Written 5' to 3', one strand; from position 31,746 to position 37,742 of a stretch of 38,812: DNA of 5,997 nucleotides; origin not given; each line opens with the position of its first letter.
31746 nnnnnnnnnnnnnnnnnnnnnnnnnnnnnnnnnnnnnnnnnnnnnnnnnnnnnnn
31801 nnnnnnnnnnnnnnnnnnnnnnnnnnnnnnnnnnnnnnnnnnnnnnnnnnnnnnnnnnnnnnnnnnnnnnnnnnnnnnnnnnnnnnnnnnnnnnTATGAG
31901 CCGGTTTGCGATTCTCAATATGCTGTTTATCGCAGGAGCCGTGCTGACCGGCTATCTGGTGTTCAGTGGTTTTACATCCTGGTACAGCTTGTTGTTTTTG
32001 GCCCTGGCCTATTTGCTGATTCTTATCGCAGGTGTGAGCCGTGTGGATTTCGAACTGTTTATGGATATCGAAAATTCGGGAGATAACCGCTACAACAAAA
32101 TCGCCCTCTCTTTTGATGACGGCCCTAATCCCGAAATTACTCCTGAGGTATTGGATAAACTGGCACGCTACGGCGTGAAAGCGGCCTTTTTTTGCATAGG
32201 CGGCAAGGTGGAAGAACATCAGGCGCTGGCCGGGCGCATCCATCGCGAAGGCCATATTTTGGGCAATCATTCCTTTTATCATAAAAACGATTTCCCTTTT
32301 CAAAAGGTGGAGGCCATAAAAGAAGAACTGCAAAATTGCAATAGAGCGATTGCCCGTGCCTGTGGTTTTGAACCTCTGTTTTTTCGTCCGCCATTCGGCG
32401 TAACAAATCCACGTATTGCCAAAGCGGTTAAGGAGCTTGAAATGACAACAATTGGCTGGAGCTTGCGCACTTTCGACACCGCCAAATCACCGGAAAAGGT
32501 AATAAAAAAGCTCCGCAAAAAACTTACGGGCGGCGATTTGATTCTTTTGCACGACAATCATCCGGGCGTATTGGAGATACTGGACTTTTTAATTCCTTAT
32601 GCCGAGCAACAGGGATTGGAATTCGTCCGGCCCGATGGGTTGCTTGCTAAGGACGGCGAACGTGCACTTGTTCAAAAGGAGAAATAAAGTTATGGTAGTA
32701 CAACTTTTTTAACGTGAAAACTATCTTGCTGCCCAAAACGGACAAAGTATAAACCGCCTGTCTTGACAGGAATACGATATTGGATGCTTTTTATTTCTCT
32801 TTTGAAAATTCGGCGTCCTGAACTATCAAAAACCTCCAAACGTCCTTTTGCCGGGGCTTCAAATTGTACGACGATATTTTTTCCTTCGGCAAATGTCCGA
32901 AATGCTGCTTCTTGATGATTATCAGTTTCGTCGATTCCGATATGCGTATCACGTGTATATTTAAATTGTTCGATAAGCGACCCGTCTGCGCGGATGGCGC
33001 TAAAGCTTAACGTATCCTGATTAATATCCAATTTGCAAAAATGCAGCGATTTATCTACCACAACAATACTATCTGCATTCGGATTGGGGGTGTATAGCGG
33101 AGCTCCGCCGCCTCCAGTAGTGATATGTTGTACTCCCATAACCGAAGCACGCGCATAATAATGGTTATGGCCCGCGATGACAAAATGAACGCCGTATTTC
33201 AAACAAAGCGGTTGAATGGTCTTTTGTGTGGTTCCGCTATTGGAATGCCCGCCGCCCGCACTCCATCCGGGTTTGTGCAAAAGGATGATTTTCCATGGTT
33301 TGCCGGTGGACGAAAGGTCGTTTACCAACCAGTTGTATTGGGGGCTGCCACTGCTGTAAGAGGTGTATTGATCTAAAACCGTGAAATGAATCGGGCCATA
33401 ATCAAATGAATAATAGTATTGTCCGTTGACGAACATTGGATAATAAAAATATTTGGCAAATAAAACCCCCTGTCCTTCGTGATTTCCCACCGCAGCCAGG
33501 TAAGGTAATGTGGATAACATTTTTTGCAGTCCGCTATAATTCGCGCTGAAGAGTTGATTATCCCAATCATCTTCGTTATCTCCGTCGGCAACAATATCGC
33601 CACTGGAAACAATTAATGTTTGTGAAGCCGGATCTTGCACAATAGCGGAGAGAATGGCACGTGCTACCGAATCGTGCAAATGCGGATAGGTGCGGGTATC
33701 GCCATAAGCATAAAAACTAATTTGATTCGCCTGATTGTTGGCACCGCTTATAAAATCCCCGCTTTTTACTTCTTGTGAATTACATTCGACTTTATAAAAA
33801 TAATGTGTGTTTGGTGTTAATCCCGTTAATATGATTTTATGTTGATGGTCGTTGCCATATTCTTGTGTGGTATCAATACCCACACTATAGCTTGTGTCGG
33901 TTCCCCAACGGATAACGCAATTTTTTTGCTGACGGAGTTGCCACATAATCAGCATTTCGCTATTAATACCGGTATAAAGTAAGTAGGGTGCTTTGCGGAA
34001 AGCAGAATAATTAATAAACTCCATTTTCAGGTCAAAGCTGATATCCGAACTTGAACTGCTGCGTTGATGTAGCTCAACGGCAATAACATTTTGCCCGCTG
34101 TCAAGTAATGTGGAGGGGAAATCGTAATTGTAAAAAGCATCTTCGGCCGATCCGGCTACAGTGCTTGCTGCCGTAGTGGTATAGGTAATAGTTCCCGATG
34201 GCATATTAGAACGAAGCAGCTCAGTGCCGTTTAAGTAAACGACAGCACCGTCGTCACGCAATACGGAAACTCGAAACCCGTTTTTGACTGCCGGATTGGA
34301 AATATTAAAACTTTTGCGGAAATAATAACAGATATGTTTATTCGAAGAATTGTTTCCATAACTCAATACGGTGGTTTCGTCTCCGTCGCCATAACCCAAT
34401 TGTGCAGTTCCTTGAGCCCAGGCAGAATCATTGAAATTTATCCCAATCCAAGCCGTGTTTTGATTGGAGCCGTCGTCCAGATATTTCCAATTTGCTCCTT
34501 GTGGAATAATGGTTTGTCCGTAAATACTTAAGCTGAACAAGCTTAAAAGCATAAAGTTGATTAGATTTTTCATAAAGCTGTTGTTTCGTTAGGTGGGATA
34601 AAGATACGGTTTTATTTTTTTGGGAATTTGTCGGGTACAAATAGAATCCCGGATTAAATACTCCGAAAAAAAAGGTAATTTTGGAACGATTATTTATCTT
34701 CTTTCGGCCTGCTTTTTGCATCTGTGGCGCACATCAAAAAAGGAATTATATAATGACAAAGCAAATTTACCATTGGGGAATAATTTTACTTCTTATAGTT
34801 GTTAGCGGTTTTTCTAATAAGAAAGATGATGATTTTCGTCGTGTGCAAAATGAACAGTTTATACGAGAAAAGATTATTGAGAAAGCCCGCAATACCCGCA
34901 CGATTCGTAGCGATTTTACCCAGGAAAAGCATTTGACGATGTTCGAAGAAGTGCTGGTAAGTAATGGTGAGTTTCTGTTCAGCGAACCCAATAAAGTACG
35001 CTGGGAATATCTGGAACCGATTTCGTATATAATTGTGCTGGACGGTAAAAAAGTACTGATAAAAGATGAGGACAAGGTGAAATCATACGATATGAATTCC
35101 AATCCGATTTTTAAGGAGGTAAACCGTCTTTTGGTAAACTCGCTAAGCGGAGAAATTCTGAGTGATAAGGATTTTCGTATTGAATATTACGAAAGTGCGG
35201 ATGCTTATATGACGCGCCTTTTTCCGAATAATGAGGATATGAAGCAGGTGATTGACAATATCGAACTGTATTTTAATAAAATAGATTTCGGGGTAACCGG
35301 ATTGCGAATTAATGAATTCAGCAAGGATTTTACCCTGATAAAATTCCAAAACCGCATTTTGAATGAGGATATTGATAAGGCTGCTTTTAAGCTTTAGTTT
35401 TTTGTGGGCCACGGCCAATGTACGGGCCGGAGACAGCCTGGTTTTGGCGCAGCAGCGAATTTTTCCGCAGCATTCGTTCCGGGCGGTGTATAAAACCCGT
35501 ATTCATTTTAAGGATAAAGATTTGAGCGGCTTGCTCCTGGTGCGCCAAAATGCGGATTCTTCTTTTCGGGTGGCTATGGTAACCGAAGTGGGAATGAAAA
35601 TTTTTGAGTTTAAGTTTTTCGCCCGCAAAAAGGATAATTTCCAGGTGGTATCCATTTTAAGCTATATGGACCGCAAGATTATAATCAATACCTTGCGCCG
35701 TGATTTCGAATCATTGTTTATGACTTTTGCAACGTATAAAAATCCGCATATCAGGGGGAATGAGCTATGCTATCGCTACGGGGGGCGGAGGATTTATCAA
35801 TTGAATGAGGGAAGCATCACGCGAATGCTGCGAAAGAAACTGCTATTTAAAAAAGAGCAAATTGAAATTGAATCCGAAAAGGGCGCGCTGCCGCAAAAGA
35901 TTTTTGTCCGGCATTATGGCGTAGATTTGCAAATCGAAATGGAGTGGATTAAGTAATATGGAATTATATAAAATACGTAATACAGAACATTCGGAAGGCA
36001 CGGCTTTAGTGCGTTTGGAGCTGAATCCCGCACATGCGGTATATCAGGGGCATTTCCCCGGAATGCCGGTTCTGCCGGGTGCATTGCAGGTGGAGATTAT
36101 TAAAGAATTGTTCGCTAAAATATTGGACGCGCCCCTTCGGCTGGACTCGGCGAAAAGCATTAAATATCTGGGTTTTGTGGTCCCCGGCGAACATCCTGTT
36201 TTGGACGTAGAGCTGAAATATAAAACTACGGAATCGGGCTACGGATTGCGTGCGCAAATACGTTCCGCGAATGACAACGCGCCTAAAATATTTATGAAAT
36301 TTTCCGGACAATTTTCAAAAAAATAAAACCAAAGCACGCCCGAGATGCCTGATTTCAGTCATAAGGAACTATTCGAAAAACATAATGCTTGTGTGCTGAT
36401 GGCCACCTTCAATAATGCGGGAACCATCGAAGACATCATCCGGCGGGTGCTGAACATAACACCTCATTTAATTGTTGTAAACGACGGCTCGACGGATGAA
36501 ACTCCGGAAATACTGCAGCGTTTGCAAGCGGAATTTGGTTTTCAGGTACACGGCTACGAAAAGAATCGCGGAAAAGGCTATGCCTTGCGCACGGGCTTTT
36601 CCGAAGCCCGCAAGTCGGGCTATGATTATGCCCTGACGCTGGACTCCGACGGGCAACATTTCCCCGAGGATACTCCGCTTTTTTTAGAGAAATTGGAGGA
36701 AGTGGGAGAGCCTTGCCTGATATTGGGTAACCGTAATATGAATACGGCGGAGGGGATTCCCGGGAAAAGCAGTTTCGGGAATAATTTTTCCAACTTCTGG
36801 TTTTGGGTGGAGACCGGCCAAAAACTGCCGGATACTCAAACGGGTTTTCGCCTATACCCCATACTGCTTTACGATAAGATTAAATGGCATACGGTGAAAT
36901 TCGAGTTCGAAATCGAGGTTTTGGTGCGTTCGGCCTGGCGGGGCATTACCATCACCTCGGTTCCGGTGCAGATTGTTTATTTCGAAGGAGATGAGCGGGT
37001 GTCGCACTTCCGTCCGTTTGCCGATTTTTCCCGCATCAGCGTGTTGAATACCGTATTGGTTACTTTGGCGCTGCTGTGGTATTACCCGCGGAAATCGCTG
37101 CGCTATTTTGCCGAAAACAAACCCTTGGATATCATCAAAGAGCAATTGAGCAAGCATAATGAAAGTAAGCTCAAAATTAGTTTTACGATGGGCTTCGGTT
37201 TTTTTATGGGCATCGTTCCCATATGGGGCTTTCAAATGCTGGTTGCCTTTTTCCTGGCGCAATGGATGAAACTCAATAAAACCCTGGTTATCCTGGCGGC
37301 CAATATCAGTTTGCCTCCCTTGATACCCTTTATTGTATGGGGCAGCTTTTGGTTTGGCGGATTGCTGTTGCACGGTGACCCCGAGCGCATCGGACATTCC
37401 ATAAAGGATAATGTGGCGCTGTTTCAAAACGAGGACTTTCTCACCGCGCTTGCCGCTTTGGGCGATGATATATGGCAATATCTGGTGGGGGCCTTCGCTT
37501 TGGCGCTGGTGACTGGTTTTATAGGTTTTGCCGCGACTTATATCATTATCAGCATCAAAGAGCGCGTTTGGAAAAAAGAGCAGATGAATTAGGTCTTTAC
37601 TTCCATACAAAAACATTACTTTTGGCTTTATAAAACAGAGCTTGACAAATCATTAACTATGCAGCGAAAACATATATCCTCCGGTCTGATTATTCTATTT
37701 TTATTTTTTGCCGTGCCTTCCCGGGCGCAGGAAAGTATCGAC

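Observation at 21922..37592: Flexirubin/aryl-polyene-type type II PKS-FAS pigment cluster with an unusual gene complement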

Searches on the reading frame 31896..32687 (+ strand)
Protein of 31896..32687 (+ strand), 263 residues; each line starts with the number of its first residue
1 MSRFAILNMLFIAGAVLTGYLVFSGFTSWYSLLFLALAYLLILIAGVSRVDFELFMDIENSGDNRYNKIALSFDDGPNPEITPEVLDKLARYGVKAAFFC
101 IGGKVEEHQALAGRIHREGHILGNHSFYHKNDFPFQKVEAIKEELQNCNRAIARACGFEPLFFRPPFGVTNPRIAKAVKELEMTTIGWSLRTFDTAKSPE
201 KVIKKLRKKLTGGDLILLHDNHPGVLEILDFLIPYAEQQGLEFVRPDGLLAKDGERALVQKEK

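Call 5: search_protein_families(library=pfam, proteins=[window:31896-32687:+], max_evalue=0.01)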
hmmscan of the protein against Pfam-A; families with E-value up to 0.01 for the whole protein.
window:31896-32687:+ (263 aa): 1 family
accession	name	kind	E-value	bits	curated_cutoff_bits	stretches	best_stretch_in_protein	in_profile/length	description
PF01522.26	Polysacc_deac_1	-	9.8e-31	106.7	23.1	1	65-185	5-123/124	Polysaccharide deacetylase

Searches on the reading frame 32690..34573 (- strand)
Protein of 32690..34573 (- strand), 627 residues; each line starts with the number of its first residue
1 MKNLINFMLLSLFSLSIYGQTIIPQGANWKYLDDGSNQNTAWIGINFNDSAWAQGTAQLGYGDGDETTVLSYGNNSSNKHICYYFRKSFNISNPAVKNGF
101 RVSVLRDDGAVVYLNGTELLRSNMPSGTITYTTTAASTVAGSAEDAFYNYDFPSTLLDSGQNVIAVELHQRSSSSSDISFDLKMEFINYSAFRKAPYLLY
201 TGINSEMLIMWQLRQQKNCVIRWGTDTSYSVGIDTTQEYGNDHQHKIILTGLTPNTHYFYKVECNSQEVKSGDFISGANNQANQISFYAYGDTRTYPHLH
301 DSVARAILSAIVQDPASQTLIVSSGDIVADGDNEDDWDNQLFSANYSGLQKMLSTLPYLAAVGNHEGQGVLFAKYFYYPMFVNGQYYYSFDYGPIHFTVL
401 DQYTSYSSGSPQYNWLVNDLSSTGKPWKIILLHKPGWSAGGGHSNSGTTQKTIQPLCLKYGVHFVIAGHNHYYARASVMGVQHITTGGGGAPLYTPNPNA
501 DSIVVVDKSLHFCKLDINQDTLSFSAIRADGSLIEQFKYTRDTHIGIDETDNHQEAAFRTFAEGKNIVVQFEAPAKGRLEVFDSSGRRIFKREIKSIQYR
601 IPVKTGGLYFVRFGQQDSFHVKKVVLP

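Call 5: search_protein_families(library=pfam, proteins=[window:32690-34573:-], max_evalue=0.01)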
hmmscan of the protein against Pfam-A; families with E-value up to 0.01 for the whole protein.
window:32690-34573:- (627 aa): 4 families
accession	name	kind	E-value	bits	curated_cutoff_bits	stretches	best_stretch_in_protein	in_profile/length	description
PF00149.33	Metallophos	-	1.8e-12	48.6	21.5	1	308-473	22-191/191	Calcineurin-like phosphoesterase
PF16656.11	Pur_ac_phosph_N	-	6.6e-10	39.9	30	1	197-267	5-83/93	Purple acid Phosphatase, N-terminal domain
PF16655.11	PhoD_N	-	0.00062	20.7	30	1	237-274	51-88/90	PhoD-like phosphatase, N-terminal domain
PF18962.6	Por_Secre_tail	-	0.006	17.3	27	0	569-625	12-74/75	Secretion system C-terminal sorting domain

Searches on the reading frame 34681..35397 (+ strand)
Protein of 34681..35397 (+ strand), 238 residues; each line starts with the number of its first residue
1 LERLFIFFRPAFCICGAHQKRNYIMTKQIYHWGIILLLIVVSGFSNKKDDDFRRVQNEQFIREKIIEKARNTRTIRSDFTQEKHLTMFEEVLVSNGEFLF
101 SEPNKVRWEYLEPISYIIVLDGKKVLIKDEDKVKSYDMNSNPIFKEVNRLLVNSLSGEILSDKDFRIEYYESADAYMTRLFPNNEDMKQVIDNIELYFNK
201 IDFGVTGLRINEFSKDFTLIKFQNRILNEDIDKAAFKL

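Call 5: search_protein_families(library=pfam, proteins=[window:34681-35397:+], max_evalue=0.01)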
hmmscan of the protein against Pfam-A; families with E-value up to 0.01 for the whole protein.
window:34681-35397:+ (238 aa): 1 family
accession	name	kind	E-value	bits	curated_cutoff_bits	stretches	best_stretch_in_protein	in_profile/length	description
PF03548.22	LolA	-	3.2e-19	69.7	23.6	1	71-237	2-163/165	Outer membrane lipoprotein carrier protein LolA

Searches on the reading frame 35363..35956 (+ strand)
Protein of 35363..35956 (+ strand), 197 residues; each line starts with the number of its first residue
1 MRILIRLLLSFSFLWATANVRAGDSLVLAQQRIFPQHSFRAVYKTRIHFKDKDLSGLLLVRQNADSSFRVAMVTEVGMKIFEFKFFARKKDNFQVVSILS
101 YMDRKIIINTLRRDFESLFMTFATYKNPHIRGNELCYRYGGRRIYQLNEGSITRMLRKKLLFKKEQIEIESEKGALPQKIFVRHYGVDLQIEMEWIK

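Call 5: search_protein_families(library=pfam, proteins=[window:35363-35956:+], max_evalue=0.01)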
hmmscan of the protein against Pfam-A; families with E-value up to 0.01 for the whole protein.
window:35363-35956:+ (197 aa): 0 families

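Call 19: search_protein_families(library=ncbifam, proteins=[window:35363-35956:+], max_evalue=0.001)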
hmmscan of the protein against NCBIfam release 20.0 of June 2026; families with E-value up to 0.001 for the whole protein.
window:35363-35956:+ (197 aa): 1 family
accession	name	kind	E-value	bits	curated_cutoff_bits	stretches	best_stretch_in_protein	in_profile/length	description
NF053540.1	LolB2_flexi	equivalog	4.5e-26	91.9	60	1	30-195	35-202/203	flexirubin biosynthesis protein LolB2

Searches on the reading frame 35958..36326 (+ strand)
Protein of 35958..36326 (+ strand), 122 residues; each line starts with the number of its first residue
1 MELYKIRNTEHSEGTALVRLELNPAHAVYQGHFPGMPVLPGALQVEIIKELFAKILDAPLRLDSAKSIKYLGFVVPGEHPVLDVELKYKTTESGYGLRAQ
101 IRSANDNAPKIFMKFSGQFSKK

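Call 5: search_protein_families(library=pfam, proteins=[window:35958-36326:+], max_evalue=0.01)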
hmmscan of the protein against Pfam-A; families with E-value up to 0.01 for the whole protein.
window:35958-36326:+ (122 aa): 2 families
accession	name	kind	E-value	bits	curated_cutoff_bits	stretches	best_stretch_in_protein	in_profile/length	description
PF07977.19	FabA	-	2e-07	31.1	23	1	11-87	20-111/138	FabA-like domain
PF22818.2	ApeI-like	-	5.3e-05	23.9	28.5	1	9-76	9-73/119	ApeI dehydratase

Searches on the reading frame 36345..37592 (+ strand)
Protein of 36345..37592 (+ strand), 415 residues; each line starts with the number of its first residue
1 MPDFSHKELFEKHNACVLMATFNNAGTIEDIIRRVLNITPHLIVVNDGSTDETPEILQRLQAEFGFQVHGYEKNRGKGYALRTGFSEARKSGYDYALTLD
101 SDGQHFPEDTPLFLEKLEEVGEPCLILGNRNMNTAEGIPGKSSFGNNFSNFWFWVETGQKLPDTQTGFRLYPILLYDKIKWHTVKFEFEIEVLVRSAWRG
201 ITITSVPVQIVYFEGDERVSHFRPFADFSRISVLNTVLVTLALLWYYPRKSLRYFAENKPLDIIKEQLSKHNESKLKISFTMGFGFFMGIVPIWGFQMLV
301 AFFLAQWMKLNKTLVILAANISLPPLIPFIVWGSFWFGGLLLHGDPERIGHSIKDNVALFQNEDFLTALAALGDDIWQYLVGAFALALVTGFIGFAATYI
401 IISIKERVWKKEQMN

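Call 5: search_protein_families(library=pfam, proteins=[window:36345-37592:+], max_evalue=0.01)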
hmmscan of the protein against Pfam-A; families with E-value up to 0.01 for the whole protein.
window:36345-37592:+ (415 aa): 3 families
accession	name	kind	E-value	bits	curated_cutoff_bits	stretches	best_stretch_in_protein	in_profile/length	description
PF00535.33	Glycos_transf_2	-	1.3e-20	74.5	23.3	1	16-171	1-159/168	Glycosyl transferase family 2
PF09835.14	DUF2062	-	2.6e-19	70.1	27.4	1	274-406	17-142/147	Uncharacterized protein conserved in bacteria (DUF2062)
PF13704.12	Glyco_tranf_2_4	-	6.9e-06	26.9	27.5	1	23-102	2-81/98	Glycosyl transferase family 2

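Call 6: find_encoding_contigs(protein=window:36345-37592:+, flank=10000, max_places=6)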
Protein window:36345-37592:+ (415 aa): 4 contigs read that carry it; 4 places shown.
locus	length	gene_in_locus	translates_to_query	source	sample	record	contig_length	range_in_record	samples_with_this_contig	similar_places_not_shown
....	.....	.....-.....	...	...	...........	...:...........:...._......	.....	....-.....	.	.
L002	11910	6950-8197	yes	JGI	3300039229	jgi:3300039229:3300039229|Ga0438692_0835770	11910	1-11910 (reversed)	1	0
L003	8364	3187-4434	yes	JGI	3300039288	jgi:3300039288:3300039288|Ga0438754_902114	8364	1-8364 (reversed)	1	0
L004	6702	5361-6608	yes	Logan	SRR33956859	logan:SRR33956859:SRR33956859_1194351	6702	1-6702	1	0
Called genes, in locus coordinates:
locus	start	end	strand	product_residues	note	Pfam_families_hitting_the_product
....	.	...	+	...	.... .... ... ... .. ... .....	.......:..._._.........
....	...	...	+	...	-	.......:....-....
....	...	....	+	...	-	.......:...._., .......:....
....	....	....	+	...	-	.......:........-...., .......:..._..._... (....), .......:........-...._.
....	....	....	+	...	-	-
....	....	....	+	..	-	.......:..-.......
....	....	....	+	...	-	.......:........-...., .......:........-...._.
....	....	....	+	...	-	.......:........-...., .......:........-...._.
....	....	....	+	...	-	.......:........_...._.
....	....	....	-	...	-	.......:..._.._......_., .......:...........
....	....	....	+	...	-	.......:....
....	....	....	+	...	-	-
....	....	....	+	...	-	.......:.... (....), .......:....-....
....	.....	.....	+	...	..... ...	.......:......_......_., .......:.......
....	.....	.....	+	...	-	?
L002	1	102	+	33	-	?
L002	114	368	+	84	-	PF00550:PP-binding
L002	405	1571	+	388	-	PF00109:ketoacyl-synt, PF02801:Ketoacyl-synt_C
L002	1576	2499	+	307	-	PF00109:ketoacyl-synt, PF13723:Ketoacyl-synt_2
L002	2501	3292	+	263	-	PF01522:Polysacc_deac_1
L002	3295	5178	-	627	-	PF16656:Pur_ac_phosph_N, PF00149:Metallophos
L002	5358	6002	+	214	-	PF03548:LolA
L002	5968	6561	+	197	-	-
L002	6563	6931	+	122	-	PF07977:FabA (weak), PF22818:ApeI-like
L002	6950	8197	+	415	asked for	PF00535:Glycos_transf_2, PF09835:DUF2062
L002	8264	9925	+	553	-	PF13180:PDZ_2 (faint), PF17820:PDZ_6, PF03572:Peptidase_S41, PF28547:CHD_PDZ-protease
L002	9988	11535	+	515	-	PF04932:Wzy_C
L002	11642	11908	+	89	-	?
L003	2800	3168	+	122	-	PF07977:FabA (weak), PF22818:ApeI-like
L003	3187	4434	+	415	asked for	PF00535:Glycos_transf_2, PF09835:DUF2062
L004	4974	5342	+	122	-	PF07977:FabA (weak), PF22818:ApeI-like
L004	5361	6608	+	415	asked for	PF00535:Glycos_transf_2, PF09835:DUF2062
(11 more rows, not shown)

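Call 19: search_protein_families(library=ncbifam, proteins=[window:36345-37592:+], max_evalue=0.001)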
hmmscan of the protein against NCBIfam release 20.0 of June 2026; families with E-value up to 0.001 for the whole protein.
window:36345-37592:+ (415 aa): 13 families
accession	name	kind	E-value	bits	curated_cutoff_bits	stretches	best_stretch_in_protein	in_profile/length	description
TIGR04182.1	glyco_TIGR04182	equivalog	5.6e-21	75.2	325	1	15-232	2-211/293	S-layer glycoprotein N-glycosyltransferase AglJ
NF058614.1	PPMAGASynPpgS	equivalog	1.6e-15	57.1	370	1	17-212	4-198/226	polyprenyl-phospho-N-acetylgalactosaminyl synthase PpgS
NF041391.1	DPhHxTase_Halo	equivalog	4.4e-15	55.3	375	1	19-218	1-191/213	dolichyl-phosphate hexose transferase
TIGR03937.1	PgaC_IcaA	equivalog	1.8e-12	47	422.3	1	8-141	40-174/407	poly-beta-1,6-N-acetyl-D-glucosamine synthase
NF047382.1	T4SS_eff_BspA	equivalog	6.5e-06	26.1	300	1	267-354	35-121/179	type IV secretion system effector BspA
NF041875.1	EPS_EpsD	equivalog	8.8e-06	25.3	370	1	17-107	3-94/325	exopolysaccharide biosynthesis glycosyltransferase EpsD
NF047683.1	TeichurnBiosyTuaG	equivalog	1e-05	25.3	400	1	14-108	7-102/252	teichuronic acid biosynthesis protein TuaG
NF007986.1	PRK10714.1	equivalog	7.3e-05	21.9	529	1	21-119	14-117/316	undecaprenyl-phosphate 4-deoxy-4-formamido-L-arabinose transferase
NF047588.1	GlcsyltransPgfSStrep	equivalog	8.8e-05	21.8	500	1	28-120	23-113/308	glycosyltransferase PgfS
TIGR03546.1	TIGR03546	subfamily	0.00014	21.8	79.45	1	272-321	13-62/154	TIGR03546 family protein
TIGR04283.1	glyco_like_mftF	equivalog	0.00015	21.5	182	1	17-90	3-73/221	TIGR04283 family arsenosugar biosynthesis glycosyltransferase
TIGR04009.1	wcaE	equivalog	0.00024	20.5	369.2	1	36-137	30-126/248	colanic acid biosynthesis glycosyltransferase WcaE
NF007482.0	PRK10073.1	equivalog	0.00049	19.2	423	1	17-90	10-86/334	glycosyltransferase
